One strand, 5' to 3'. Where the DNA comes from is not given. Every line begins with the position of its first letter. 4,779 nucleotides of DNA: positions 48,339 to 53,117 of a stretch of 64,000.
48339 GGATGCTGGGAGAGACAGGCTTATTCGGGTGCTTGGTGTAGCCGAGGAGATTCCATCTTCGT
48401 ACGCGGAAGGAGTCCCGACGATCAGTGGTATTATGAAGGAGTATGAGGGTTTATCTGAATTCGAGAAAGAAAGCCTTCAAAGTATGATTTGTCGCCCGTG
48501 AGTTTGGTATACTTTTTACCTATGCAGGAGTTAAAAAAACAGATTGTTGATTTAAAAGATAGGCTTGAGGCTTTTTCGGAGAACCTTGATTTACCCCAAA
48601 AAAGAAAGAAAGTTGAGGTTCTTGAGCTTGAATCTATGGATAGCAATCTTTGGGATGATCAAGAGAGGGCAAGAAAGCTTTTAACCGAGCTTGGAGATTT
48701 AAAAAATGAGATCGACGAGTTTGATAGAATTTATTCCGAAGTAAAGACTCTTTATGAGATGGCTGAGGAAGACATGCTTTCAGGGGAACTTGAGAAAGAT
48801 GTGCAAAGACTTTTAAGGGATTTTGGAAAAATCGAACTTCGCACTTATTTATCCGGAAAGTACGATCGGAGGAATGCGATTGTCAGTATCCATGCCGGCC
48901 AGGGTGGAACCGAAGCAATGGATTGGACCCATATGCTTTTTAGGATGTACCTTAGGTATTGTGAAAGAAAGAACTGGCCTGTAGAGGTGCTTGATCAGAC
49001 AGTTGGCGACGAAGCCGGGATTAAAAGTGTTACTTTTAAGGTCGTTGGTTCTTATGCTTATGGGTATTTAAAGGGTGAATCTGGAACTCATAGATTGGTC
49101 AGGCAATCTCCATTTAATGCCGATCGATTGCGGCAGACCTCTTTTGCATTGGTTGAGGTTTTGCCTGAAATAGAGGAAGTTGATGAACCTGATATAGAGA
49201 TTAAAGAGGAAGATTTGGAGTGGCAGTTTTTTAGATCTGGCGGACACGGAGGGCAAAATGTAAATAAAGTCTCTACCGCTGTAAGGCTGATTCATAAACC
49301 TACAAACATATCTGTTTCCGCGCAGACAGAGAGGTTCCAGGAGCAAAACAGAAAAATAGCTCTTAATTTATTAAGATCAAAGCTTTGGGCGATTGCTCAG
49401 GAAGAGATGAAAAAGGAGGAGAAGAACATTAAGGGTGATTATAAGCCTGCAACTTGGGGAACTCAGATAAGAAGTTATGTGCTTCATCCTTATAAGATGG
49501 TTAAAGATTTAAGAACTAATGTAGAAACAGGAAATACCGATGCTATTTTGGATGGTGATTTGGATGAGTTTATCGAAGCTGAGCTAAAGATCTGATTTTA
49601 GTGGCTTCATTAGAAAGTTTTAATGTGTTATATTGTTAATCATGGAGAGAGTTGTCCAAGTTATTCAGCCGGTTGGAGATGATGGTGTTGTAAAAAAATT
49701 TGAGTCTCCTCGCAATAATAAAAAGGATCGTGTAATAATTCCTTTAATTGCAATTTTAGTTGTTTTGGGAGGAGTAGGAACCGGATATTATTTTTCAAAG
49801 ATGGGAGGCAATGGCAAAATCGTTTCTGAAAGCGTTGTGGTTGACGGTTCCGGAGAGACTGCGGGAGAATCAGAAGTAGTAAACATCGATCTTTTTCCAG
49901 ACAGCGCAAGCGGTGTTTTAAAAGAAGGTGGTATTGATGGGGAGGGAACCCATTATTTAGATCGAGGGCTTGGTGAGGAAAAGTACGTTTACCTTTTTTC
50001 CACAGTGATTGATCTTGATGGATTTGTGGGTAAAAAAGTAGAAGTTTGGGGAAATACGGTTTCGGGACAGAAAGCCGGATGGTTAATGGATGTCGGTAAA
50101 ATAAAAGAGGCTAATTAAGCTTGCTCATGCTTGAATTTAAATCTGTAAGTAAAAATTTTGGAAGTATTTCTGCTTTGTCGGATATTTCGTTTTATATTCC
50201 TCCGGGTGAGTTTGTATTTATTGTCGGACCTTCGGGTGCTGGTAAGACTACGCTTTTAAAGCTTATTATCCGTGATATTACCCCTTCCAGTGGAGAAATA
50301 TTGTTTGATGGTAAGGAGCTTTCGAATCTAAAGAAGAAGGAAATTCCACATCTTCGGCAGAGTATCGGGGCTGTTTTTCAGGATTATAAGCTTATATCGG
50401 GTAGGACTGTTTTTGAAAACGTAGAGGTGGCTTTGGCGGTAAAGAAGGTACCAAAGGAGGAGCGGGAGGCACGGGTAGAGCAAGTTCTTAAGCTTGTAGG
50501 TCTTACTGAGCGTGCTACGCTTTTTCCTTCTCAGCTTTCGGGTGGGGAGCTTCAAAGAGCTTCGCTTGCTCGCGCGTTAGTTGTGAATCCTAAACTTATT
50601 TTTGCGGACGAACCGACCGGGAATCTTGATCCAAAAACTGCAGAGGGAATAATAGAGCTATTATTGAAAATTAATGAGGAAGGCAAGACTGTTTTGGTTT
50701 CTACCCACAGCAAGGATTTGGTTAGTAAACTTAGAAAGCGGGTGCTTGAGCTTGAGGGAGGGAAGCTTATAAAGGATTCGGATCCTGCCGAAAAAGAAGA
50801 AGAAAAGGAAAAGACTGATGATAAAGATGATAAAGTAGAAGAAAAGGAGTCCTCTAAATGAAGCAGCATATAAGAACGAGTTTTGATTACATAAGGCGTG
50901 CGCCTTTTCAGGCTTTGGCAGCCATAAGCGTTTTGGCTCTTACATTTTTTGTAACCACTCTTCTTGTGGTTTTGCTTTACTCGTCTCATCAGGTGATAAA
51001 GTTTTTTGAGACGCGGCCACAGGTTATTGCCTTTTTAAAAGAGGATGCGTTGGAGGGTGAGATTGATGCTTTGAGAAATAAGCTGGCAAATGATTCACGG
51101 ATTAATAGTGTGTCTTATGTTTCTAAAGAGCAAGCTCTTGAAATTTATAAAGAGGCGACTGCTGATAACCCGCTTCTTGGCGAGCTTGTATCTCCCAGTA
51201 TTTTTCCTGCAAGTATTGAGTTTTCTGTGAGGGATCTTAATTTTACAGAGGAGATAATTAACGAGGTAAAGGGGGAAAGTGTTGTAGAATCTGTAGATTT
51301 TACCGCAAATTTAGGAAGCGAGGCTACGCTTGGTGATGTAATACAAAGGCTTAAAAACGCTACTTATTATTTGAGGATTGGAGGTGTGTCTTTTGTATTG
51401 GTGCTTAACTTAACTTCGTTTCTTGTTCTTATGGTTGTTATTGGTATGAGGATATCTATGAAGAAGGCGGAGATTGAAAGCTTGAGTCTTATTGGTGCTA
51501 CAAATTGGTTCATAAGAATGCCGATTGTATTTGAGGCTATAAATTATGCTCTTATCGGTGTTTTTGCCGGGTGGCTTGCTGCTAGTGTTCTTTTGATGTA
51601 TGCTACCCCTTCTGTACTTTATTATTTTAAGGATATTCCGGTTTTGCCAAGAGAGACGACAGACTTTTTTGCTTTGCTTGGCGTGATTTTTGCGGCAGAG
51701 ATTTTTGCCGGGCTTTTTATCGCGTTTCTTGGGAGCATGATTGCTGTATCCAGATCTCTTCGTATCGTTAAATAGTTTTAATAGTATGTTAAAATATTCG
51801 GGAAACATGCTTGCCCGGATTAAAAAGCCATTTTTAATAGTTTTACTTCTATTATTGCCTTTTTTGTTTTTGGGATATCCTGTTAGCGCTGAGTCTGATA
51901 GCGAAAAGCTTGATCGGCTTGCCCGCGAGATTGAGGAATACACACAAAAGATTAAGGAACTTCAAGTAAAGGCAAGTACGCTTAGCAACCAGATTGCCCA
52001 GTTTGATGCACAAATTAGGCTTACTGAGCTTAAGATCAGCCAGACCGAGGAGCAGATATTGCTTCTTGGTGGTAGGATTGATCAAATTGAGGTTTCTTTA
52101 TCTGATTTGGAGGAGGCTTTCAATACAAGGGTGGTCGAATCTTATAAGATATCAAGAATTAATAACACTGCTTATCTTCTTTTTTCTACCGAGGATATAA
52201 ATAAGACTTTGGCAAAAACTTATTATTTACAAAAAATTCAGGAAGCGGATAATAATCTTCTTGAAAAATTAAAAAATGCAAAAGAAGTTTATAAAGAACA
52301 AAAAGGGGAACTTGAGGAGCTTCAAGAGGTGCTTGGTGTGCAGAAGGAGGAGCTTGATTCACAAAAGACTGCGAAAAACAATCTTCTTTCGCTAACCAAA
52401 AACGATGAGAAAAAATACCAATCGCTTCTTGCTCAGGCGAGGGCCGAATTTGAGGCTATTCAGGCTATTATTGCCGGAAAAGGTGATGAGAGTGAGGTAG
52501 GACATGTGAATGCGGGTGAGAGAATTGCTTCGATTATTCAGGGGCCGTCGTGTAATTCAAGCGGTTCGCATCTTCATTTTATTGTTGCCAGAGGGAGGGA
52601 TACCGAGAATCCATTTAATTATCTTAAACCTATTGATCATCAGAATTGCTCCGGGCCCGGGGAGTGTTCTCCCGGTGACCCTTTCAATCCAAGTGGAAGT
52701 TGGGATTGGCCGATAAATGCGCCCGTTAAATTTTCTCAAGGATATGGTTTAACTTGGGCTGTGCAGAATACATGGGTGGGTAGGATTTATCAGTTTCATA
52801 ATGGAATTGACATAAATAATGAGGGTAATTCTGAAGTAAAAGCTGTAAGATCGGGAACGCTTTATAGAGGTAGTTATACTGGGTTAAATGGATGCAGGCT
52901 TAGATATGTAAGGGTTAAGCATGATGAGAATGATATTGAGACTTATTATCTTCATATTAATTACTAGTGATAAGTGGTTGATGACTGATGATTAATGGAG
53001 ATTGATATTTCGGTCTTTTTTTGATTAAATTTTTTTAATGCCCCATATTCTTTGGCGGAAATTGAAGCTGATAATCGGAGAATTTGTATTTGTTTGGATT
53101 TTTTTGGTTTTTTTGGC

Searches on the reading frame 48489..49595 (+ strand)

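Call 93: search_protein_families(library=pfam, proteins=[window:48489-49595:+], max_evalue=0.001)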
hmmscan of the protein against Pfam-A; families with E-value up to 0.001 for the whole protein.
window:48489-49595:+ (368 aa): 2 families
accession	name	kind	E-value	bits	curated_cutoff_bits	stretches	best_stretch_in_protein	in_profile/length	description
PF03462.23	PCRF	-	7.7e-51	173.1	24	1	39-222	2-194/194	PCRF domain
PF00472.26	RF-1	-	9.9e-36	122.7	35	1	233-342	2-116/116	RF-1 domain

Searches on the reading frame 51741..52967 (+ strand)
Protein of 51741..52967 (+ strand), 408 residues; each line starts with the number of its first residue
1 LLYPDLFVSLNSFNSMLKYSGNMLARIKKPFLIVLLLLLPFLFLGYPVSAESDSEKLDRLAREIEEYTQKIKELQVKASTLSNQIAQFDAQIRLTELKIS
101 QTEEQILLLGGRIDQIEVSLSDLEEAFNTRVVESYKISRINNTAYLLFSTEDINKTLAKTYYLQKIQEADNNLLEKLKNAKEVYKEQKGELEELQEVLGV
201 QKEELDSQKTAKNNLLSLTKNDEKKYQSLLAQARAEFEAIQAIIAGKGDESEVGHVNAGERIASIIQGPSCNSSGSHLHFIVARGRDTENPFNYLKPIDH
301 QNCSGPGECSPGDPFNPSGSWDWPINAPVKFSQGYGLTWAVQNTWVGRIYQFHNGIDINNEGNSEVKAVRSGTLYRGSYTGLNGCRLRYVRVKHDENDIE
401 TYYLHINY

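Call 93: search_protein_families(library=pfam, proteins=[window:51741-52967:+], max_evalue=0.001)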
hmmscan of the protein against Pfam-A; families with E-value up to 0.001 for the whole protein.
window:51741-52967:+ (408 aa): 1 family
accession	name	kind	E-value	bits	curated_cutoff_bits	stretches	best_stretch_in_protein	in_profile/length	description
PF01551.29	Peptidase_M23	-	2.7e-09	37.5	28.7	1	351-407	1-53/96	Peptidase family M23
